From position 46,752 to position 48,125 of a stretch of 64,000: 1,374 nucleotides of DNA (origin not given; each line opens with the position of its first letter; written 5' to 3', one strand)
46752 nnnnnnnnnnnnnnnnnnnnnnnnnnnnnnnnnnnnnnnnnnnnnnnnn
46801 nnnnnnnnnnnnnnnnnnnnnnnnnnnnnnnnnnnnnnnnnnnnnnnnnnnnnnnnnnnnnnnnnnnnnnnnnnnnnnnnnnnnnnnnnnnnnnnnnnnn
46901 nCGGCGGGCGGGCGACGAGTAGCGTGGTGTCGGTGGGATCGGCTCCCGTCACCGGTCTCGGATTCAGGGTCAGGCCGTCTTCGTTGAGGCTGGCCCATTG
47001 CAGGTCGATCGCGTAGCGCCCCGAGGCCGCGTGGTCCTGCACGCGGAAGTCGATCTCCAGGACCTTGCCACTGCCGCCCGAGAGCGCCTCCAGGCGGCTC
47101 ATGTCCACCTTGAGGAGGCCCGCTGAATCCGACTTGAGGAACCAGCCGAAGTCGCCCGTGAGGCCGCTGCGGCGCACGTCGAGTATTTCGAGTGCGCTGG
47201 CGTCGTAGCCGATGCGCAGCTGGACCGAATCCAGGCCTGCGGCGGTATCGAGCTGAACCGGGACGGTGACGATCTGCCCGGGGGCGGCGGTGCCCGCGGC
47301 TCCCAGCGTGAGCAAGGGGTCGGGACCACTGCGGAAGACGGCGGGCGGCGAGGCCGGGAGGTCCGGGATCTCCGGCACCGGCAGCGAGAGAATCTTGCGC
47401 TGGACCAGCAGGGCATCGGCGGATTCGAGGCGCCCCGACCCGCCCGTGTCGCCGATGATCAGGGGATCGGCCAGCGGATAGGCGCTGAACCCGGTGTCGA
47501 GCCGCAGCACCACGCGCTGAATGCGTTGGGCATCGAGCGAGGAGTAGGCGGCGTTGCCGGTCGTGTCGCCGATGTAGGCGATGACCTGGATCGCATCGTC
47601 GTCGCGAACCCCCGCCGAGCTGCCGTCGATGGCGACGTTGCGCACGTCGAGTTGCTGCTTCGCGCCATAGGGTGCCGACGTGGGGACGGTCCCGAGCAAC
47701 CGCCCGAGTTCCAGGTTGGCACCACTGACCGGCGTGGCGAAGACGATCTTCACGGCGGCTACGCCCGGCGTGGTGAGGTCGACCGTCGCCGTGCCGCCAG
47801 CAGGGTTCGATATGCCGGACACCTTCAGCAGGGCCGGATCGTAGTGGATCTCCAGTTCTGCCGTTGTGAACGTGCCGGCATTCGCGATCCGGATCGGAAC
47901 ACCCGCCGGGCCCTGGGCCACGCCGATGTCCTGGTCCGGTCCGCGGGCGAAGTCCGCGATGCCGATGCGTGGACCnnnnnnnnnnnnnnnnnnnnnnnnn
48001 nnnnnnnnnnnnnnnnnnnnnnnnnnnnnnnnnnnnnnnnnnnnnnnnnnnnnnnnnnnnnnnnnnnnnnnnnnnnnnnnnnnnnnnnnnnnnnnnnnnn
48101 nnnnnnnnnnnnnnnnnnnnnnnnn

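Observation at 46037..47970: Cohesin-dockerin-cohesin-like tail on a giant surface protein, abutted to a PEP-CTERM-anchored cohesin-like protein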

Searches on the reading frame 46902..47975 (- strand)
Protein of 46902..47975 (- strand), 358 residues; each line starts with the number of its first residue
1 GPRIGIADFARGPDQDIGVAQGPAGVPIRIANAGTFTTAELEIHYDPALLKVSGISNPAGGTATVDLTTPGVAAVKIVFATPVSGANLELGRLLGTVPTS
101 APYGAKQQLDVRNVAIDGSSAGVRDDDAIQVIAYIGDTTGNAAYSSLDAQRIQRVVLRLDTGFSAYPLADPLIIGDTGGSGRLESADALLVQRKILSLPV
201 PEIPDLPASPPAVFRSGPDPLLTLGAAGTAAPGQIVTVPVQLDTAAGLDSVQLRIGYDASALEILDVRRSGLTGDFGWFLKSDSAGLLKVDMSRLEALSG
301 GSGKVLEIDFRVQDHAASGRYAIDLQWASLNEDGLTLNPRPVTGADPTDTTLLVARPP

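Call 27: find_homologous_proteins(query=window:46902-47975:-, max_evalue=0.001)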
Query window:46902-47975:- (358 aa): 31 proteins with E <= 0.001 among 8000 candidates.
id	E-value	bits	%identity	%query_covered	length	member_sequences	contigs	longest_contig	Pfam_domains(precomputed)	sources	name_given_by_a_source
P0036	9.0e-137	474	64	99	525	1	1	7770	PF00963.25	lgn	-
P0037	1.6e-130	454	67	86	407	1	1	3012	PF00963.25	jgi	jgi:hypothetical protein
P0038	1.3e-112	395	53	97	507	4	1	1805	PF00963.25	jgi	jgi:hypothetical protein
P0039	1.9e-112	394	55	96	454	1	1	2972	PF00963.25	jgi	jgi:hypothetical protein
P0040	7.9e-112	392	55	97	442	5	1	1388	PF00963.25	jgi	-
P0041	2.6e-105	371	52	97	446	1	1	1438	PF00963.25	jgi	jgi:hypothetical protein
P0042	2.0e-90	322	54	79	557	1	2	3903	PF00801.27,PF00963.25,PF18911.7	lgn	-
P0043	9.8e-85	303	47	99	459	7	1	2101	PF00963.25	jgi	jgi:hypothetical protein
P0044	7.4e-81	290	59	65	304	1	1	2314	-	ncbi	-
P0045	9.7e-80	287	44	99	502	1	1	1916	PF00963.25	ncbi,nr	ncbi:MAG: hypothetical protein JNM97_23150, partial [Rhodoferax sp.]|nr:hypothetical protein [Rhodof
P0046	6.0e-78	281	46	96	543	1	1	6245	PF00963.25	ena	-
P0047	6.5e-68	248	42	88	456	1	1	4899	PF00963.25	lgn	-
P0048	3.5e-62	229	43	85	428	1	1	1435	PF00963.25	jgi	jgi:hypothetical protein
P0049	2.2e-61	226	40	97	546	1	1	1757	PF00963.25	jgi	jgi:hypothetical protein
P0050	6.7e-61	225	40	91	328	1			PF00963.25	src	-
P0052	1.2e-57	214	40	97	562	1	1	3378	PF00963.25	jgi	jgi:hypothetical protein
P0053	1.2e-54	204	39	98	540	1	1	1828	PF00963.25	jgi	jgi:hypothetical protein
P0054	2.2e-50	190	43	75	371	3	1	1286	PF00963.25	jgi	jgi:hypothetical protein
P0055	3.5e-45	173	58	40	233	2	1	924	PF00963.25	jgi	jgi:hypothetical protein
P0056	1.8e-42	164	60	36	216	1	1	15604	PF00963.25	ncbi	-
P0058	4.1e-42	163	37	74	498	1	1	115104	PF00963.25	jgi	jgi:hypothetical protein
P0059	1.1e-40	158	38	68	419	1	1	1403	PF00963.25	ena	-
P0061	1.2e-36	145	50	42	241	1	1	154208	PF00963.25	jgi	jgi:hypothetical protein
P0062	8.1e-36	142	43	60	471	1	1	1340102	PF00963.25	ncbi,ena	-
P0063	2.4e-33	134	36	67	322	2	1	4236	PF00963.25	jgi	-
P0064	1.8e-25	108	33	66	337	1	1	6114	PF00963.25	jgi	-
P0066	1.6e-4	39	39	28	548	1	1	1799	PF00963.25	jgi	jgi:hypothetical protein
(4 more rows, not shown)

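Call 29: search_solved_structures(query=A1, max_evalue=1, show_alignments=0)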
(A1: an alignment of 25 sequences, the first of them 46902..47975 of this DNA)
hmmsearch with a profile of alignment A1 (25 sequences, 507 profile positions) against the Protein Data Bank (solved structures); distinct sequences matched with E-value up to 1: 31.
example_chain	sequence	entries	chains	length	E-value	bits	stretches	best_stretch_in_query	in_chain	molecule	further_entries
2vn5_A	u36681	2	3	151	2.8e-09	39.4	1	275-380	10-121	SCAFFOLDING PROTEIN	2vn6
6kg8_A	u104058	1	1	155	3.9e-09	38.9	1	279-387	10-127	Probably cellulosomal scaffolding protein, secreted cellulose-binding and cohesin domain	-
6kgc_A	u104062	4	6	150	4.7e-09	38.6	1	280-386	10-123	Probably cellulosomal scaffolding protein, secreted cellulose-binding and cohesin domain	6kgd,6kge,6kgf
1g1k_A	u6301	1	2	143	6.3e-09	38.2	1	279-380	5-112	SCAFFOLDING PROTEIN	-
2xdh_A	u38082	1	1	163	9.3e-09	37.6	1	283-373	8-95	COHESIN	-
4ums_A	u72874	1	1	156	5.6e-08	35.1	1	284-415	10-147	CELLULOSOMAL ANCHORING SCAFFOLDIN B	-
5nrm_A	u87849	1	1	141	4.3e-07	32.1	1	280-378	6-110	Endoglucanase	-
5nrk_A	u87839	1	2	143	4.4e-07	32.1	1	280-378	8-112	Endoglucanase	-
3kcp_A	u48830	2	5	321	1.3e-05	27.2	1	285-332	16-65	Cellulosomal-scaffolding protein A | Cellulosome anchoring protein cohesin region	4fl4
4uyp_A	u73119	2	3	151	1.4e-05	27.1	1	279-378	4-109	Cellulosomal scaffoldin anchoring protein C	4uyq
4dh2_A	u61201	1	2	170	0.00015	23.8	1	283-332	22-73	Cellulosome anchoring protein cohesin region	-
3l8q_A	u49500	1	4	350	0.00015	23.7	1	284-323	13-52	Cellulosomal scaffoldin adaptor protein B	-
4uyp_B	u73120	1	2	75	0.00016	23.7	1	193-254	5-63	Cellulosomal scaffoldin adaptor protein B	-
4uyq_B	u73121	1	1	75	0.00016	23.7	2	229-254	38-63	Cellulosomal scaffoldin adaptor protein B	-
2ccl_B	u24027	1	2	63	0.00034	22.6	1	229-254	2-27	ENDO-1,4-BETA-XYLANASE Y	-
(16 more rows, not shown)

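Call 41: predict_structure(alignment_id=A3)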
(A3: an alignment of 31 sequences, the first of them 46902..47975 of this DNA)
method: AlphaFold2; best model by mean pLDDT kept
length: 358 residues; sequences in the alignment: 31
mean_pLDDT: 91.2   pTM: 0.75
mean pLDDT of the five models: 91.2, 89.2, 86.6, 85.2, 80.0
residues with pLDDT >= 90: 239; 70-90: 110; 50-70: 9; < 50: 0
segments of 3 or more residues with pLDDT < 50: none
pLDDT, mean of each block of 10 residues (from residue 1): 93 89 89 95 98 94 97 97 92 96 93 95 93 88 87 87 69 86 90 90 87 77 95 98 93 96 97 91 90 88 97 98 95 83 93 91
secondary structure, 60 per line:
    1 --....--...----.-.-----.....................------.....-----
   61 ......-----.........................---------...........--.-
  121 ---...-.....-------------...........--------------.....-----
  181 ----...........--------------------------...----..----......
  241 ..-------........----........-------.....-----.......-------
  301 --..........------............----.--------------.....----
elements in order: E3-6 E9-11 E24-44 E51-55 E61-66 E72-96 E106-116 E124-126 E128-132 H146-156 H171-175 H185-195 E222-224 E235-242 E250-257 E262-269 E277-281 E287-293 E303-312 E319-330 E350-354

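Call 46: fold_search(model_id=the predicted structure, library=pdb)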
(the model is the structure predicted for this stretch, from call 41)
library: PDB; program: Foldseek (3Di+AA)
matches with E <= 10: 2000; with E <= 0.001: 142
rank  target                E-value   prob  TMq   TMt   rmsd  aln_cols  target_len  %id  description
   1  3l8q_D                3.9e-12  1.00  0.27  0.29  21.7       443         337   12  Structure analysis of the type II cohesin dyad from the adaptor ScaA scaffoldin of Acetivibrio cellulolyticus (released 2010-05-05)
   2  3l8q_C                6.1e-12  1.00  0.27  0.29  21.8       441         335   12  Structure analysis of the type II cohesin dyad from the adaptor ScaA scaffoldin of Acetivibrio cellulolyticus (released 2010-05-05)
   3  3l8q_A                2.1e-11  1.00  0.27  0.28  22.2       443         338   12  Structure analysis of the type II cohesin dyad from the adaptor ScaA scaffoldin of Acetivibrio cellulolyticus (released 2010-05-05)
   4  3l8q_B                7.4e-11  1.00  0.27  0.29  22.1       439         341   11  Structure analysis of the type II cohesin dyad from the adaptor ScaA scaffoldin of Acetivibrio cellulolyticus (released 2010-05-05)
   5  2xdh                  9.2e-11  1.00  0.31  0.76   3.4       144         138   22  Non-cellulosomal cohesin from the hyperthermophilic archaeon Archaeoglobus fulgidus (released 2010-05-26)
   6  6kgd_A                1.2e-10  1.00  0.31  0.73   4.6       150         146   17  Crystal structure of CaDoc0917(R49D)-CaCohA2 complex at pH 8.0 (released 2020-07-08)
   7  6kgc_A                1.9e-10  1.00  0.32  0.76   4.6       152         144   16  Crystal structure of CaDoc0917(R49D)-CaCohA2 complex at pH 5.4 (released 2020-07-08)
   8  6kgf_A                2.5e-10  1.00  0.31  0.73   4.8       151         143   18  Crystal structure of CaDoc0917(R16D)-CaCohA2 complex at pH 8.2 (released 2020-07-08)
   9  6kge_A                3.7e-10  1.00  0.31  0.75   4.6       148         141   17  Crystal structure of CaDoc0917(R16D)-CaCohA2 complex at pH 5.5 (released 2020-07-08)
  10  4ums                  8.9e-10  1.00  0.31  0.69   3.6       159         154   19  The crystal structure of the seventh ScaB type I cohesin from Pseudobacteroides cellulosolvens (released 2015-05-06)
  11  6kgf_C                9.4e-10  1.00  0.31  0.72   4.5       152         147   18  Crystal structure of CaDoc0917(R16D)-CaCohA2 complex at pH 8.2 (released 2020-07-08)
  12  2vn6_A                1.6e-09  1.00  0.31  0.70   4.7       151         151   18  The Clostridium cellulolyticum dockerin displays a dual binding mode for its cohesin partner (released 2008-05-13)
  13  2vn5_A                2.0e-09  1.00  0.31  0.73   4.3       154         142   19  The Clostridium cellulolyticum dockerin displays a dual binding mode for its cohesin partner (released 2008-05-20)
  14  2vn5_C                2.3e-09  1.00  0.30  0.68   5.4       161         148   20  The Clostridium cellulolyticum dockerin displays a dual binding mode for its cohesin partner (released 2008-05-20)
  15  5nrm_A                2.4e-09  1.00  0.32  0.75   3.8       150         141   19  Crystal structure of the sixth cohesin from Acetivibrio cellulolyticus' scaffoldin B in complex with Cel5 dockerin S51 (released 2018-01-31)
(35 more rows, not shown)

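Call 47: find_related_loci(query=A4, collection=genome_contigs, flank=10000)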
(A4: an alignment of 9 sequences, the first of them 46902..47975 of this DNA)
Query A4 (358 aa) in genome_contigs; peptide patterns used: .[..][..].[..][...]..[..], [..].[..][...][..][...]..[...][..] (x = any residue, [..] = any of these).
128 stretches matched a pattern; 27 encode a relative of the query (tblastn E <= 1e-3); 26 distinct loci.
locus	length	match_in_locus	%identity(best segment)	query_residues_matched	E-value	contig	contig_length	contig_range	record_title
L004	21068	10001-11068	63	2-357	3e-149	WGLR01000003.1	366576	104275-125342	MAG: Betaproteobacteria bacterium isolate RI_222 c_000000096742, whole genome shotgun sequence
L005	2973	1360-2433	61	1-358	1e-153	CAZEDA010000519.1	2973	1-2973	MAG TPA_asm: uncultured Rhodocyclaceae bacterium isolate binchicken_co214_147 genome assembly, contig: NODE_54779_length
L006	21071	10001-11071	62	1-357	9e-145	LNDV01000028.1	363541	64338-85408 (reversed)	MAG: Betaproteobacteria bacterium Ga0077526 Ga0077526_127.1, whole genome shotgun sequence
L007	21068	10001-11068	53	2-357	9e-121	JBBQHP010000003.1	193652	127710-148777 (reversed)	MAG: Burkholderiales bacterium isolate Co_metawrap_896 Cmw_896_k141_13643540_length_193652_cov_14.9991, whole genome sho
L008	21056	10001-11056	48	1-349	8e-99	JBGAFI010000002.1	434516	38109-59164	MAG: Thiobacillaceae bacterium isolate MAG_MBR_H125.8 MBRH125-8_opera_contig_157, whole genome shotgun sequence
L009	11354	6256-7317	46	4-358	4e-90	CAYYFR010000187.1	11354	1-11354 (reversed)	MAG TPA_asm: uncultured Burkholderiales bacterium isolate SRP128246_co1_11 genome assembly, contig: NODE_13973_length_11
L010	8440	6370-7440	46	1-358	4e-90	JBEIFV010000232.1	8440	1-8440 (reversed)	MAG: Burkholderiales bacterium isolate Sample-102-S76-bin-101 Sample_102_S76-bin_101-k141_1208315, whole genome shotgun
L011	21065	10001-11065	45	4-354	4e-89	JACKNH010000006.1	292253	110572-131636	MAG: Gammaproteobacteria bacterium isolate HK-STAS-PROT-139 HK-STAS-PROT-139_6, whole genome shotgun sequence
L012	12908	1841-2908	47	12-356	3e-88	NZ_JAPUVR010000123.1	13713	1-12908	MAG: Accumulibacter sp. isolate MAG Bin228 bin228_209, whole genome shotgun sequence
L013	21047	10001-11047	47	1-349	2e-86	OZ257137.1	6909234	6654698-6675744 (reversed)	MAG: Burkholderiales bacterium isolate 128e66b9-d80d-4fbb-ab6b-9336eb2d31d1 genome assembly, chromosome: 1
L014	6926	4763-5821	45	1-357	3e-85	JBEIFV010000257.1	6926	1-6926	MAG: Burkholderiales bacterium isolate Sample-102-S76-bin-101 Sample_102_S76-bin_101-k141_933967, whole genome shotgun s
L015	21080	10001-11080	44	1-357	5e-83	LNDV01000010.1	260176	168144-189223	MAG: Betaproteobacteria bacterium Ga0077526 Ga0077526_110.1, whole genome shotgun sequence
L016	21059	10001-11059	45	1-354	2e-82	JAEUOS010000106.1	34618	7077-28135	MAG: Burkholderiales bacterium isolate new MAG-205 k141_2501691, whole genome shotgun sequence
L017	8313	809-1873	43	1-355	2e-80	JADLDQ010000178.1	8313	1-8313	MAG: Burkholderiales bacterium isolate SJ282 c_000000718898, whole genome shotgun sequence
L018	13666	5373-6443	53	1-355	1e-114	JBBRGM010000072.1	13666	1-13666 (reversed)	MAG: Burkholderiales bacterium isolate Co_metawrap_2624 Cmw_2624_k141_6215382_length_13666_cov_8.9058, whole genome shot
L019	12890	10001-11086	41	1-354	4e-71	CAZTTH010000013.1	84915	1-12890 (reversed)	MAG TPA_asm: uncultured Lentisphaerales bacterium isolate SRP237561_co1_66 genome assembly, contig: NODE_359_length_8491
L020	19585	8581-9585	41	1-332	6e-71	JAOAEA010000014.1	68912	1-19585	MAG: Burkholderiales bacterium isolate SKW247 NODE_13_length_68912_cov_4.244774, whole genome shotgun sequence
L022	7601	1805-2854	39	8-357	6e-63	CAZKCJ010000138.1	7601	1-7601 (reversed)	MAG TPA_asm: uncultured Rubrivivax sp. isolate binchicken_co315_27 genome assembly, contig: NODE_5107_length_7601_cov_3.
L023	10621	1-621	52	151-357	4e-61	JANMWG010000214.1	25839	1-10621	MAG: Betaproteobacteria bacterium isolate OTE_88_metabat_364 OTE_88_k141_3989057, whole genome shotgun sequence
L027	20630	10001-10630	40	4-210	3e-36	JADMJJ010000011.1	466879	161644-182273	MAG: Burkholderiaceae bacterium isolate MAG_28 NODE_14_length_466879_cov_63.669634, whole genome shotgun sequence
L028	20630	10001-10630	40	4-210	4e-36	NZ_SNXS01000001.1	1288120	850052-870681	Roseateles toxinivorans strain DSM 16998 Ga0244532_101, whole genome shotgun sequence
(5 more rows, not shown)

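Call 53: search_protein_families(library=pfam, proteins=[L007:11388-11966:+, L008:11323-11958:+, L011:11496-12188:+, L018:6801-7400:+, L019:11524-12585:+, L020:9982-10614:+, L022:3303-4019:+, L023:900-1505:+, L027:10811-11449:+, L028:10834-11442:+], max_evalue=0.1)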
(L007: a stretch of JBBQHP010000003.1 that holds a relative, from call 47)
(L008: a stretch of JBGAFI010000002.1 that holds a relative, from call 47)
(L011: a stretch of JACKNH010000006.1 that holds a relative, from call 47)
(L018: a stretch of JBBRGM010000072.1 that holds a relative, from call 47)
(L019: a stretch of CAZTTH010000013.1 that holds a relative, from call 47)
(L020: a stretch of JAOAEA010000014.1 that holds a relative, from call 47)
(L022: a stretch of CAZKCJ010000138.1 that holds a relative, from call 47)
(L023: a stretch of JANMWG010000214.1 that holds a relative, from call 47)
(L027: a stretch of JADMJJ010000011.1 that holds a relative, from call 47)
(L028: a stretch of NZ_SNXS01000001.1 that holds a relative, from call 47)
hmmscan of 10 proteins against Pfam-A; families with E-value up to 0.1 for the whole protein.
L007:11388-11966:+ (192 aa): 3 families
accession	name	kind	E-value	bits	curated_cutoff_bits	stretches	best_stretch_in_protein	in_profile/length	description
PF07589.16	PEP-CTERM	-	8.2e-06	26.1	20.7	1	162-186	2-24/24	PEP-CTERM motif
PF00963.24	Cohesin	-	0.0024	18.5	24.1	1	37-129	6-107/139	Cohesin domain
PF02656.20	DUF202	-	0.032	15.1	23.4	1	97-189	16-66/68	Domain of unknown function (DUF202)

L008:11323-11958:+ (211 aa): 2 families
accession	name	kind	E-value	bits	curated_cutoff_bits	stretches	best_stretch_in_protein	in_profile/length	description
PF07589.16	PEP-CTERM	-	4.6e-06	26.9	20.7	1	185-210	2-23/24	PEP-CTERM motif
PF22237.3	SO2946-like_C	-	0.0043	17.5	27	1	105-171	6-73/163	SO2946-like, C-terminal domain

L011:11496-12188:+ (230 aa): 1 family
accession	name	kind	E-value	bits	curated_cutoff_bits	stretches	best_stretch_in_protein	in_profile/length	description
PF00963.24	Cohesin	-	0.00036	21.2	24.1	1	55-109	3-55/139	Cohesin domain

L018:6801-7400:+ (199 aa): 2 families
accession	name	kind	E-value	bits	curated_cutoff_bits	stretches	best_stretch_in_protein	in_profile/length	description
PF00963.24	Cohesin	-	6.3e-06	26.9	24.1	1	30-131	3-112/139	Cohesin domain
PF07589.16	PEP-CTERM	-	0.0068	16.9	20.7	1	159-183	2-24/24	PEP-CTERM motif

L019:11524-12585:+ (353 aa): 0 families

L020:9982-10614:+ (210 aa): 1 family
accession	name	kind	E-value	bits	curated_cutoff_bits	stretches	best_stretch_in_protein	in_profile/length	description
PF07589.16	PEP-CTERM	-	7.7e-07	29.4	20.7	1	182-205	2-24/24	PEP-CTERM motif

L022:3303-4019:+ (238 aa): 2 families
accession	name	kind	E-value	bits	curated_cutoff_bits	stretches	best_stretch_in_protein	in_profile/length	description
PF07589.16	PEP-CTERM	-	8.9e-06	26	20.7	1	209-233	1-24/24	PEP-CTERM motif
PF05582.17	Peptidase_U57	-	0.093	12.4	25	0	25-78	222-273/280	YabG peptidase U57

L023:900-1505:+ (201 aa): 2 families
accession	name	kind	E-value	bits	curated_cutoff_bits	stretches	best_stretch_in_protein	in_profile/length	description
PF07589.16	PEP-CTERM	-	3.3e-05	24.2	20.7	1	173-197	1-23/24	PEP-CTERM motif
PF00963.24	Cohesin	-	0.019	15.6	24.1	1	53-139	10-105/139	Cohesin domain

L027:10811-11449:+ (212 aa): 1 family
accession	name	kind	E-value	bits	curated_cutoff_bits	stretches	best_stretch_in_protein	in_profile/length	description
PF07589.16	PEP-CTERM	-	0.0056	17.2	20.7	1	184-208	1-24/24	PEP-CTERM motif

L028:10834-11442:+ (202 aa): 2 families
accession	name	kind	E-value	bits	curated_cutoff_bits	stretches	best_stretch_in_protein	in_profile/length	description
PF07589.16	PEP-CTERM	-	0.0014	19.1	20.7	1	174-198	1-24/24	PEP-CTERM motif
PF22221.2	NigD_N-like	-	0.062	13.6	24.6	0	20-58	22-59/78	Lipoprotein BF3042 OB domain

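Call 93: find_homologous_proteins(query=A6, max_evalue=0.001)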
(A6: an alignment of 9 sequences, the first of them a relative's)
Query A6 (9 sequences) (202 aa, profile of the alignment): 10 proteins with E <= 0.001 among 8000 candidates.
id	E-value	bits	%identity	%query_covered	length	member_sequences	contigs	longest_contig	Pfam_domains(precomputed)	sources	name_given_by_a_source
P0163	1.2e-59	220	31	45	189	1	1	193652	-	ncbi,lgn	-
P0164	1.8e-59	219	36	11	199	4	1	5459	PF00963.25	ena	-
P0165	3.6e-55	205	100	100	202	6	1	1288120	-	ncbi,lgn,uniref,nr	ncbi:hypothetical protein [Roseateles toxinivorans]|uniref:Secreted protein with PEP-CTERM sorting s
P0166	4.4e-55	205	83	100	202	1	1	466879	-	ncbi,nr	ncbi:MAG: hypothetical protein IV092_07665 [Burkholderiaceae bacterium]|nr:hypothetical protein [Bur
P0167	6.4e-54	201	88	100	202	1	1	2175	-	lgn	-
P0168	2.1e-51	193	83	100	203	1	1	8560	-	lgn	-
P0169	2.1e-45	173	37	9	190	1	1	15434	PF00963.25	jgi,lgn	-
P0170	2.3e-40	157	32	35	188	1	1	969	-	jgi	jgi:hypothetical protein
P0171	1.6e-11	62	36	33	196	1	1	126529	PF07589.17,PF00963.25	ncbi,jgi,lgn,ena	jgi:hypothetical protein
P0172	2.0e-11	62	27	84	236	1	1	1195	PF07589.17,PF00963.25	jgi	jgi:hypothetical protein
